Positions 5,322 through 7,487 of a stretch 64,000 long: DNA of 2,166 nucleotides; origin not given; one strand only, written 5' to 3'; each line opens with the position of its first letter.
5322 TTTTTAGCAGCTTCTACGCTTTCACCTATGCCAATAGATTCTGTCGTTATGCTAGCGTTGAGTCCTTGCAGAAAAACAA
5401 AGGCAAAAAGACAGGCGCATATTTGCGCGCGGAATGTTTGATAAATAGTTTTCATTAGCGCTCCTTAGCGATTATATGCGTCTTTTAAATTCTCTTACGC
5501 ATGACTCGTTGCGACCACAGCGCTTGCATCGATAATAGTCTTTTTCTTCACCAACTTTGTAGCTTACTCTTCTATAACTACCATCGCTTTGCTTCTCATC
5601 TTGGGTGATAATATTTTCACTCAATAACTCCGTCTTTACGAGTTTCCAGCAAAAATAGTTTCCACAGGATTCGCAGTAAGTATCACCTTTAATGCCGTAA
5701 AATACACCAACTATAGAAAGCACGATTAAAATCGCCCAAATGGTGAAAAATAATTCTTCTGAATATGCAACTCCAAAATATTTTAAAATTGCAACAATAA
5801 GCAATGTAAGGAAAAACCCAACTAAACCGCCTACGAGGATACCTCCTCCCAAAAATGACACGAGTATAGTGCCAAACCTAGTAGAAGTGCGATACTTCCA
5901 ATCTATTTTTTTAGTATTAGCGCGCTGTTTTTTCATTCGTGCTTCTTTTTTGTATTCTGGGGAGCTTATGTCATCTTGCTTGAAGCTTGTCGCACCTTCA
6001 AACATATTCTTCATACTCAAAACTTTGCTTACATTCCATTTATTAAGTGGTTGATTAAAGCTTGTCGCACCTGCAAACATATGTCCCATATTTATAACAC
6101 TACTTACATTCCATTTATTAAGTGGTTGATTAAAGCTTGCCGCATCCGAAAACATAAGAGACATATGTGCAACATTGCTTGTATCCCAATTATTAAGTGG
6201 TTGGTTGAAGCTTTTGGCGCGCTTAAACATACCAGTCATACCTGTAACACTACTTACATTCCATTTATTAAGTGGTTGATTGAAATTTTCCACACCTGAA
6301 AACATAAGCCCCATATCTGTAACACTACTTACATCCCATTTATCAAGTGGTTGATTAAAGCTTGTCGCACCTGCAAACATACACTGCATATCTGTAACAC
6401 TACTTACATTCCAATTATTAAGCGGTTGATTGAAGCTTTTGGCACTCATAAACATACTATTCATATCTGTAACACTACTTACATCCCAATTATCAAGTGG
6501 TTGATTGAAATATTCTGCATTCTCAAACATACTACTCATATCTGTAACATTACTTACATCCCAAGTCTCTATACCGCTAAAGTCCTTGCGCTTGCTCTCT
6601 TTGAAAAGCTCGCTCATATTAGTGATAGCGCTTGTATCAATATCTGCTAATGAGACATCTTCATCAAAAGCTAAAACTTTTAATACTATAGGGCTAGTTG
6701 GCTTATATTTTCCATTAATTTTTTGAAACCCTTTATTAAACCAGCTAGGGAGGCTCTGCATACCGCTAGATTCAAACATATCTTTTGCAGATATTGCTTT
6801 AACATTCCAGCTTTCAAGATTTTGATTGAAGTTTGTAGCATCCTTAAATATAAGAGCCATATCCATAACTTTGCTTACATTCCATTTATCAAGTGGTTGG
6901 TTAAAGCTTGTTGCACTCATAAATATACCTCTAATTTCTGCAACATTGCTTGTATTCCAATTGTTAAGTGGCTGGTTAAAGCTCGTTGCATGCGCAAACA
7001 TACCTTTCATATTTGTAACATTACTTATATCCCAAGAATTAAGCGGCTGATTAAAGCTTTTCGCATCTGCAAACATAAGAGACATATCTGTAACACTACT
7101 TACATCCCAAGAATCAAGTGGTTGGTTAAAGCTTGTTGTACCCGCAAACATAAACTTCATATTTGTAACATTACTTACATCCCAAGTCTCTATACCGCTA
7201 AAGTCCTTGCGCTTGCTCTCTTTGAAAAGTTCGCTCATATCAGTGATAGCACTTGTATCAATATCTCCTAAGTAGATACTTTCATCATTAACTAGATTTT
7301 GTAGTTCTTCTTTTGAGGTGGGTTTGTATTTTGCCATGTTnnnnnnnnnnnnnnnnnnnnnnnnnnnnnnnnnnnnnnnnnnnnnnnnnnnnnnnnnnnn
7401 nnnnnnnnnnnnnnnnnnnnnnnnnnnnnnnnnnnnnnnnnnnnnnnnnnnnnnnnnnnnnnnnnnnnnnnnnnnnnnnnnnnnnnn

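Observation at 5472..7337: DUF285/BspA-like repeat protein with whole-module internal duplication and atypical architecture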

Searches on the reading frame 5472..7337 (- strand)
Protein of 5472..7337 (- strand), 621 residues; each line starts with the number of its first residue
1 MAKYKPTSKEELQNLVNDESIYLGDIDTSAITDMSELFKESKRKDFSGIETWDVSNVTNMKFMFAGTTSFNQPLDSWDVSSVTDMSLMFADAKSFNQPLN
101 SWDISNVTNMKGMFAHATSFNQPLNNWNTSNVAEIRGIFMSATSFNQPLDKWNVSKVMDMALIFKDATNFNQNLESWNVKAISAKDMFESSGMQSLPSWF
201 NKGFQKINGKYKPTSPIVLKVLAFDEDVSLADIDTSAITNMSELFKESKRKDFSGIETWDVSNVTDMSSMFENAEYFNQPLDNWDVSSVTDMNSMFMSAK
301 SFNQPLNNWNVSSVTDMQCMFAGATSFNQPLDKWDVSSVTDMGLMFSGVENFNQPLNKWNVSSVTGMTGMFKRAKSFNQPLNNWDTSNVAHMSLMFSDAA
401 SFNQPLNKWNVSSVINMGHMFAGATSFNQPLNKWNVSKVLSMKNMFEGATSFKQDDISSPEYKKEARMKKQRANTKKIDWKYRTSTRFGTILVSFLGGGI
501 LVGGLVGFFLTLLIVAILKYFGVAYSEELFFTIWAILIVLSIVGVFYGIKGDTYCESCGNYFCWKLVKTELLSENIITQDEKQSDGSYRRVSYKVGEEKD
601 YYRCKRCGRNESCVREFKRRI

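Call 4: search_protein_families(library=pfam, proteins=[window:5472-7337:-], max_evalue=0.01)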
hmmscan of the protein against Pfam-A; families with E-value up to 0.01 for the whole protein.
window:5472-7337:- (621 aa): 3 families
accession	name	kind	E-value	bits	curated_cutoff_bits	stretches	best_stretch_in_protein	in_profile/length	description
PF03382.20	DUF285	-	5e-154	504.3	25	5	302-399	13-110/120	Mycoplasma protein of unknown function, DUF285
PF07044.18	DUF1329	-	0.00071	19.4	23.1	0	259-336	191-261/368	Protein of unknown function (DUF1329)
PF10597.14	U5_2-snRNA_bdg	-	0.0048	17.4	33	0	129-180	29-81/134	U5-snRNA binding site 2 of PrP8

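Call 5: search_protein_families(library=ncbifam, proteins=[window:5472-7337:-], max_evalue=0.01)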
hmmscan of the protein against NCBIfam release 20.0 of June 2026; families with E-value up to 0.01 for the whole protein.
window:5472-7337:- (621 aa): 3 families
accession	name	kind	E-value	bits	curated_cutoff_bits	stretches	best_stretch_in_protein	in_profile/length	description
NF045896.1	Mbov_0838_LP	exception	3.1e-91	306.5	500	5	230-339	264-372/433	Mbov_0838 family PARCEL repeat surface lipoprotein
TIGR02167.2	Liste_lipo_26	repeat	3.9e-58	192.5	30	9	320-343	1-25/26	PARCEL repeat-containing surface protein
NF007576.1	PRK10208.1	equivalog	0.0013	18.8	85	0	415-447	12-44/97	acid-activated periplasmic chaperone HdeA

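Call 43: search_protein_families(library=padloc, proteins=[window:5472-7337:-], max_evalue=0.1)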
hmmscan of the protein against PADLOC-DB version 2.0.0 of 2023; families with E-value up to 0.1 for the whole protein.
window:5472-7337:- (621 aa): 1 family
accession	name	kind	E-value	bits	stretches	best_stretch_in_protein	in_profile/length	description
PDLC04196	HEC-01B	-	0.097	10.6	0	140-180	151-191/197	-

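Call 48: predict_structure(protein=window:5475-7337:-)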
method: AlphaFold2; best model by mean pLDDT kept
length: 621 residues; sequences in the alignment: 1
mean_pLDDT: 64.4   pTM: 0.44
mean pLDDT of the five models: 64.4, 63.8, 58.7, 57.4, 55.2
residues with pLDDT >= 90: 0; 70-90: 279; 50-70: 210; < 50: 132
segments of 3 or more residues with pLDDT < 50: 169-186, 189-207, 469-499, 547-579, 592-621
pLDDT, mean of each block of 10 residues (from residue 1): 82 86 86 75 72 77 64 71 75 72 82 75 73 76 60 63 58 44 44 42 49 60 64 78 66 77 80 69 78 78 78 81 76 82 78 73 76 69 71 65 62 65 61 56 58 54 53 32 28 39 73 83 77 78 50 30 37 44 62 40 41 44 36
secondary structure, 60 per line:
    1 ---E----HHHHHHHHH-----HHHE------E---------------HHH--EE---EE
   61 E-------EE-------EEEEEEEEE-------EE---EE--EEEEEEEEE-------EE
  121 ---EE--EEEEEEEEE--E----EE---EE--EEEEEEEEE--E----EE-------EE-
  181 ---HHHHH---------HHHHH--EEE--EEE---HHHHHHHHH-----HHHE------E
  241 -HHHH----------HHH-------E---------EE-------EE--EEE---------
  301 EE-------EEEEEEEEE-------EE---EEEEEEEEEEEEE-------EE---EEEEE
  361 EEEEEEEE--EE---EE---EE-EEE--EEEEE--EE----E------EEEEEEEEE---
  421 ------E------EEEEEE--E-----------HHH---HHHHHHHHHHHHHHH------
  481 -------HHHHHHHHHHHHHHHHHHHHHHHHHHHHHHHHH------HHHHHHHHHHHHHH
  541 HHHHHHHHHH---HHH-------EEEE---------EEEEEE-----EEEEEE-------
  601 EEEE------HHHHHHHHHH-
elements in order: H9-17 E59-61 E78-86 E103-111 E128-136 E153-161 H184-188 H198-202 E205-207 E210-212 H216-224 H242-245 E289-291 E310-318 E331-343 E356-368 E384-386 E389-393 E409-417 E434-439 H460-474 H488-520 H527-550 E564-567 E577-582 E588-593 E601-604 H611-620

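Call 64: search_solved_structures(query=window:5475-7337:-, max_evalue=0.001)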
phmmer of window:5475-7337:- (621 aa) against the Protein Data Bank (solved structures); distinct sequences matched with E-value up to 0.001: 0.
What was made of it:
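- Closest known: Leucine-rich-repeat solenoids. Different: No solved DUF285 structure was found by sequence (call 64).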

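Call 102: fold_search(model_id=the predicted structure, library=pdb)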
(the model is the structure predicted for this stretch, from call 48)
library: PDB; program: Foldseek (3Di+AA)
matches with E <= 10: 33; with E <= 0.001: 0
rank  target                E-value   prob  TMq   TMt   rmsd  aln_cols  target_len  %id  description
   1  4ow2_A                2.1e-02  0.20  0.12  0.14  18.8       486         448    9  YopM from Yersinia enterocolitica WA-314 (released 2015-03-04)
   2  5ijc_A                7.7e-02  0.12  0.12  0.12  21.1       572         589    8  The crystal structure of mouse TLR4/MD-2/neoseptin-3 complex (released 2016-04-27)
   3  3vq1_A                2.9e-01  0.06  0.11  0.11  22.6       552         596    8  Crystal structure of mouse TLR4/MD-2/lipid IVa complex (released 2012-05-09)
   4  5nxk_B                3.2e-01  0.13  0.13  0.21  23.8       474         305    9  L. reuteri 53608 SRRP (released 2018-03-21)
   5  8wqt_A                4.3e-01  0.08  0.12  0.12  18.9       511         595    9  Cryo-EM Structure of Mouse TLR4/MD-2/DLAM1 complex (released 2024-10-16)
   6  7upi_C                4.9e-01  0.10  0.14  0.17  19.1       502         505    7  Cryo-EM structure of SHOC2-PP1c-MRAS holophosphatase complex (released 2022-05-04)
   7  3g06                  8.7e-01  0.15  0.14  0.15  17.4       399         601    7  The Salmonella Virulence Effector SspH2 Functions As A Novel E3 Ligase (released 2009-04-07)
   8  9s90_B                1.9e+00  0.04  0.11  0.10  21.1       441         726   10  Crystal structure of the BRL3 ectodomain from Arabidopsis thaliana in complex with castasterone. (released 2025-09-03)
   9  5nxk_A                2.3e+00  0.03  0.10  0.17  24.2       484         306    9  L. reuteri 53608 SRRP (released 2018-03-21)
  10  6kqs_A                2.5e+00  0.02  0.10  0.10  19.9       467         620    7  Crystal Structure of GH136 lacto-N-biosidase from Eubacterium ramulus - selenomethionine derivative (released 2020-06-10)
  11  8rex_E                2.6e+00  0.04  0.13  0.15  19.3       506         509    9  CryoEM structure of mouse GARP-lTGFbeta1 in complex with a Fab fragment derived from an activating antibody. (released 2025-06-25)
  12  9u0g_A                2.9e+00  0.04  0.13  0.13  17.9       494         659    8  Crystal structure of the apo BRL2 ectodomain from Arabidopsis thaliana (monoclinic crystal form). (released 2026-02-25)
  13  9s96_A                2.9e+00  0.03  0.10  0.09  20.9       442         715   10  Crystal structure of the BRL3 ectodomain from Arabidopsis thaliana in complex with typhasterol. (released 2025-09-03)
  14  9ri9_B                3.1e+00  0.02  0.10  0.08  20.2       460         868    8  Cryo-EM structure of the tomato NRC3 hexameric resistosome (released 2025-07-23)
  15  8glv_Eb               3.4e+00  0.05  0.11  0.06  12.2       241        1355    8  96-nm repeat unit of doublet microtubules from Chlamydomonas reinhardtii flagella (released 2023-05-31)
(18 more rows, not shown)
